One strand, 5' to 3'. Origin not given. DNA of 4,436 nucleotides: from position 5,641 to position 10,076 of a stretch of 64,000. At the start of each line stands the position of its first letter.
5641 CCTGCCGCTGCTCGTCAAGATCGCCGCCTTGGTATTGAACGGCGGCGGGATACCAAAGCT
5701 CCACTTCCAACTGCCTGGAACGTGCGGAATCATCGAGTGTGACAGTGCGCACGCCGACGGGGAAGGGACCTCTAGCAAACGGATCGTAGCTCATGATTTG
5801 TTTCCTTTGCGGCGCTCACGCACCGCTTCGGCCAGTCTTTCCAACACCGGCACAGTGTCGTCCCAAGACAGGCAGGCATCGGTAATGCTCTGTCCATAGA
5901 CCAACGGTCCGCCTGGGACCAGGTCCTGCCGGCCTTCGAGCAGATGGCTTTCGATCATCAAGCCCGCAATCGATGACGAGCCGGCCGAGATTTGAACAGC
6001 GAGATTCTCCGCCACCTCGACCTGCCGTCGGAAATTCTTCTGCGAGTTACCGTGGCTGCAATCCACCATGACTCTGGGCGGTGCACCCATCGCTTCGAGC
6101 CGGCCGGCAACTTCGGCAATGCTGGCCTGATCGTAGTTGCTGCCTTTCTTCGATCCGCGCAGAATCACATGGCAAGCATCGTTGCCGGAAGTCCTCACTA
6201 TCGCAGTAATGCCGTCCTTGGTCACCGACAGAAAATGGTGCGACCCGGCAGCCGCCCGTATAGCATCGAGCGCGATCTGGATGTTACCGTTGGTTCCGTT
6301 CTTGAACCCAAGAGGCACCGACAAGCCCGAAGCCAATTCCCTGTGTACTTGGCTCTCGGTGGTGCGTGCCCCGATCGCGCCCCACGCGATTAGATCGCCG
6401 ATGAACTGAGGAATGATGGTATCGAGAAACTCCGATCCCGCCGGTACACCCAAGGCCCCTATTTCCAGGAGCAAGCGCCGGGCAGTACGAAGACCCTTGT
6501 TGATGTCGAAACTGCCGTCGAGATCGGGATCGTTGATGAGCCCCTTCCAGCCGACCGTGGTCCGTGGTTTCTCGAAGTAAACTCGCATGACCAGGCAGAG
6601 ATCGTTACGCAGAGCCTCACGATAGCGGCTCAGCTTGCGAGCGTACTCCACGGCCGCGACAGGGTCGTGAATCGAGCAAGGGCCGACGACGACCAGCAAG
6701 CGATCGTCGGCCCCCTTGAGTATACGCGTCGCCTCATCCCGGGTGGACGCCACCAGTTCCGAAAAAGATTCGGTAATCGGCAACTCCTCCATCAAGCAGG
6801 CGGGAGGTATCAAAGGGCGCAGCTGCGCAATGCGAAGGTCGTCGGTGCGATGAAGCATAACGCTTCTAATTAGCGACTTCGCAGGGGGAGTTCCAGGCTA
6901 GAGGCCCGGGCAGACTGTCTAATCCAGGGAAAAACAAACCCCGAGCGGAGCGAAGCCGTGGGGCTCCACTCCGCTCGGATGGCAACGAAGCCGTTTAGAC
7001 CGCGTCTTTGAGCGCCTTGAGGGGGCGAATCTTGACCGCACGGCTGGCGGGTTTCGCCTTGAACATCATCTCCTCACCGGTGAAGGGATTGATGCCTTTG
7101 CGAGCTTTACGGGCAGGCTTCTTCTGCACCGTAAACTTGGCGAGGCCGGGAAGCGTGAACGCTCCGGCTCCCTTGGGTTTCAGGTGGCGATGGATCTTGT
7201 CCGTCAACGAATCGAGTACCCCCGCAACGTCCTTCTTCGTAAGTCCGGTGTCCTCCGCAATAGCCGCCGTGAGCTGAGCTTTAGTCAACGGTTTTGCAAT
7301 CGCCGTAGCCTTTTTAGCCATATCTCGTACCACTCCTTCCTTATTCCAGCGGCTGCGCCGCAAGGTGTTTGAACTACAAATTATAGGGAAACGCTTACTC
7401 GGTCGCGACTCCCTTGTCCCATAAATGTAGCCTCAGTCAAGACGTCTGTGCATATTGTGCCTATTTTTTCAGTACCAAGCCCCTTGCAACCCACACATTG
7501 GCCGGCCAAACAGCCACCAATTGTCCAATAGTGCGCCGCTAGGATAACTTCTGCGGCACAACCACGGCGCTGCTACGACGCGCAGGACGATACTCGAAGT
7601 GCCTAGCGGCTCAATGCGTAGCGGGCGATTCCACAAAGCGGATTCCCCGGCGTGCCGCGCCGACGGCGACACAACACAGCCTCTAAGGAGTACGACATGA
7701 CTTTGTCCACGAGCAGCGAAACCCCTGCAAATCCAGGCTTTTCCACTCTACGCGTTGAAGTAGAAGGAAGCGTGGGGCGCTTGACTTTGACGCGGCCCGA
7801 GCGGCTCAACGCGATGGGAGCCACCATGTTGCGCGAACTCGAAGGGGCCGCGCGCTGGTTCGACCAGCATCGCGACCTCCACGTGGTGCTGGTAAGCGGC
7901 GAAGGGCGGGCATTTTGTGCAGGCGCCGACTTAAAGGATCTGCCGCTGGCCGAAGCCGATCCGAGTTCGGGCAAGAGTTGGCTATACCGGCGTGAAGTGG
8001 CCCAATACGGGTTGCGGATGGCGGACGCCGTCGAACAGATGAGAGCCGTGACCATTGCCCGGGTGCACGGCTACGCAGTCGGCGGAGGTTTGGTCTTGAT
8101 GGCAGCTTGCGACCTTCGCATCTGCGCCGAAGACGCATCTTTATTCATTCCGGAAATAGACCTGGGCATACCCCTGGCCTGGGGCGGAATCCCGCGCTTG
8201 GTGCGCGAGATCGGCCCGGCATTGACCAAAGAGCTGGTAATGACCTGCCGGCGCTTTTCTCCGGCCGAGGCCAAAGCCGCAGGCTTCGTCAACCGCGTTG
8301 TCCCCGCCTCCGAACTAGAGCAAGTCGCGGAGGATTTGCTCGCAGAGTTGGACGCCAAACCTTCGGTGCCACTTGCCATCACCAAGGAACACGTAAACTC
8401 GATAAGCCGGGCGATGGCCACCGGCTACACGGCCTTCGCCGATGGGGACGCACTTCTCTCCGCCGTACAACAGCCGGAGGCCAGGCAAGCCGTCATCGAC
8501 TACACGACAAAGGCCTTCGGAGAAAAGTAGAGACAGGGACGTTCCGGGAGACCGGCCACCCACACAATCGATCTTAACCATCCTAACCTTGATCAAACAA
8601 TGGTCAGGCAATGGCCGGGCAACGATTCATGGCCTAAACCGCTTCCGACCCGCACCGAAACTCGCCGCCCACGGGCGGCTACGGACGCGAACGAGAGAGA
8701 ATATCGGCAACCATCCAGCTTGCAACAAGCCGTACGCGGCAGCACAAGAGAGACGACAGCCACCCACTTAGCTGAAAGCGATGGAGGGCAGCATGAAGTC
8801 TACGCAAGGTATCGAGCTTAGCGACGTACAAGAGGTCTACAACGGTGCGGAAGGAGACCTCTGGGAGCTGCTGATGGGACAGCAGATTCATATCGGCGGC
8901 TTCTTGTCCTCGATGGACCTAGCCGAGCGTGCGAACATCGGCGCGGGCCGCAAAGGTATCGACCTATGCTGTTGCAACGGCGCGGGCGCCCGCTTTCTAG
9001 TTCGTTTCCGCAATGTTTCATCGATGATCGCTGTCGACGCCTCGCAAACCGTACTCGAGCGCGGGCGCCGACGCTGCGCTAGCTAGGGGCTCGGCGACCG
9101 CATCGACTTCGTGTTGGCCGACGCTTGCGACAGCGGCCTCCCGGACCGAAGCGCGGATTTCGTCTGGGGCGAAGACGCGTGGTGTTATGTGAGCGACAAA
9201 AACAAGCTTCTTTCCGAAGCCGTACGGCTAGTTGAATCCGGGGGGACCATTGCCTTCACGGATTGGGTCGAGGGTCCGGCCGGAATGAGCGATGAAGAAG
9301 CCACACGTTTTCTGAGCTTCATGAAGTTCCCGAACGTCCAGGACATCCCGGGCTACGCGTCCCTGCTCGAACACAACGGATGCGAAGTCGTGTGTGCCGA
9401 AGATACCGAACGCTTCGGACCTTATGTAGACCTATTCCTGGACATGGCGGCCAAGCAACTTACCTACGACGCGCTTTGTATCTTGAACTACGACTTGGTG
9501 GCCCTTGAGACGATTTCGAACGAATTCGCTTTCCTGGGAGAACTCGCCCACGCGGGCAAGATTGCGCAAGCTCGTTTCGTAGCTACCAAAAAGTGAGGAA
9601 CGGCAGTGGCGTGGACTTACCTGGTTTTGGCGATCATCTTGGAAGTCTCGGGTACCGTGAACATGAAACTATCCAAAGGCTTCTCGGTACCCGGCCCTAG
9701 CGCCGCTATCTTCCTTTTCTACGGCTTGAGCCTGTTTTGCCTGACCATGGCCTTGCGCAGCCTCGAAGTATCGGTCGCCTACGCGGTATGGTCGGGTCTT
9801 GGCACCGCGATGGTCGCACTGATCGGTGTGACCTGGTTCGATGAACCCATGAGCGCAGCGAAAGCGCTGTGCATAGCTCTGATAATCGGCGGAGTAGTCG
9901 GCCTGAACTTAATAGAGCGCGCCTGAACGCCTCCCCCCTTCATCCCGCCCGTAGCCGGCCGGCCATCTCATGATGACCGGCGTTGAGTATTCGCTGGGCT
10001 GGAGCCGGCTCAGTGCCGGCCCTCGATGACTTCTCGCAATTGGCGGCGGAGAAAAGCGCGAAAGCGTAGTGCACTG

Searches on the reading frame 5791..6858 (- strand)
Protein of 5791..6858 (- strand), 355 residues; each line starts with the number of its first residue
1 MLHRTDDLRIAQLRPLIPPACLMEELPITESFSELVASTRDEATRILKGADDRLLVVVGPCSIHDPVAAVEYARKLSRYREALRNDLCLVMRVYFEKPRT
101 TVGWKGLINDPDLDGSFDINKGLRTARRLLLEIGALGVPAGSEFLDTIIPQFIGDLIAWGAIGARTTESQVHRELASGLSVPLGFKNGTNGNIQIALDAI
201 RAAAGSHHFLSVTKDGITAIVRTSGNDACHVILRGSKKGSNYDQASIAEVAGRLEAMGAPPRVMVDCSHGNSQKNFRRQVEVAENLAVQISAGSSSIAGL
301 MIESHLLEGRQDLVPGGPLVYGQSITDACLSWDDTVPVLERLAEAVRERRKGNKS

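Call 36: search_protein_families(library=pfam, proteins=[window:5791-6858:-], max_evalue=0.001)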
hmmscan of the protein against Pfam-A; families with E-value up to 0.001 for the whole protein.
window:5791-6858:- (355 aa): 1 family
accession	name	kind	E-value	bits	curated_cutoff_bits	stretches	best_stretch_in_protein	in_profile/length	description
PF00793.26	DAHP_synth_1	-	7.4e-90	301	25.5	1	44-338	8-268/270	DAHP synthetase I family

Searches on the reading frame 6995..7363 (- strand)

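Call 36: search_protein_families(library=pfam, proteins=[window:6995-7363:-], max_evalue=0.001)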
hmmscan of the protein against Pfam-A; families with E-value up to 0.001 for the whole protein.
window:6995-7363:- (122 aa): 3 families
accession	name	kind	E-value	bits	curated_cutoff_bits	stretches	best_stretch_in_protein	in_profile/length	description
PF00216.26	Bac_DNA_binding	-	2.9e-21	76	22.4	1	26-122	1-89/90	Bacterial DNA-binding protein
PF18291.6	HU-HIG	-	8.7e-06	26.2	26.2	1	24-83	30-87/125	HU domain fused to wHTH, Ig, or Glycine-rich motif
PF18289.6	HU-CCDC81_euk_2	-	0.00038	20.8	26.1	1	33-82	8-57/75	CCDC81 eukaryotic HU domain 2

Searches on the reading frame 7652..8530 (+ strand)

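Call 36: search_protein_families(library=pfam, proteins=[window:7652-8530:+], max_evalue=0.001)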
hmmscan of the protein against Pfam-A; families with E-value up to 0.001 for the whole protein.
window:7652-8530:+ (292 aa): 2 families
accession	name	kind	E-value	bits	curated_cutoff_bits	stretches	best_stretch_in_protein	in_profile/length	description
PF00378.25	ECH_1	-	2.9e-44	151.7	27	1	37-284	2-240/251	Enoyl-CoA hydratase/isomerase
PF16113.10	ECH_2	-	3.2e-29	102.9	27.2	1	41-247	1-202/335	Enoyl-CoA hydratase/isomerase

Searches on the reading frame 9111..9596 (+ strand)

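Call 37: search_protein_families(library=pfam, proteins=[window:9111-9596:+], max_evalue=0.001)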
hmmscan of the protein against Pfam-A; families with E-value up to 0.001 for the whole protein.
window:9111-9596:+ (161 aa): 1 family
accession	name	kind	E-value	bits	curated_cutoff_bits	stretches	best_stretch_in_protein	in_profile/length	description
PF08241.18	Methyltransf_11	-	7.5e-07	30.1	21.2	1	2-49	48-95/95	Methyltransferase domain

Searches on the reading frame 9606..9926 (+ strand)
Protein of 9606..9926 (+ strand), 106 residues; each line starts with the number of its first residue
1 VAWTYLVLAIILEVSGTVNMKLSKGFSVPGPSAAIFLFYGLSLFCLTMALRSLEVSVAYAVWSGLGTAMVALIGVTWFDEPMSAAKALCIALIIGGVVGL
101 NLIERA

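Call 37: search_protein_families(library=pfam, proteins=[window:9606-9926:+], max_evalue=0.001)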
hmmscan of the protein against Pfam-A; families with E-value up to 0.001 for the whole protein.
window:9606-9926:+ (106 aa): 1 family
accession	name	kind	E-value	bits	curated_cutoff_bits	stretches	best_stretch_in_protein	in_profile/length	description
PF00893.25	Multi_Drug_Res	-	2e-27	95.9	23.7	1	1-93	1-93/93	Small Multidrug Resistance protein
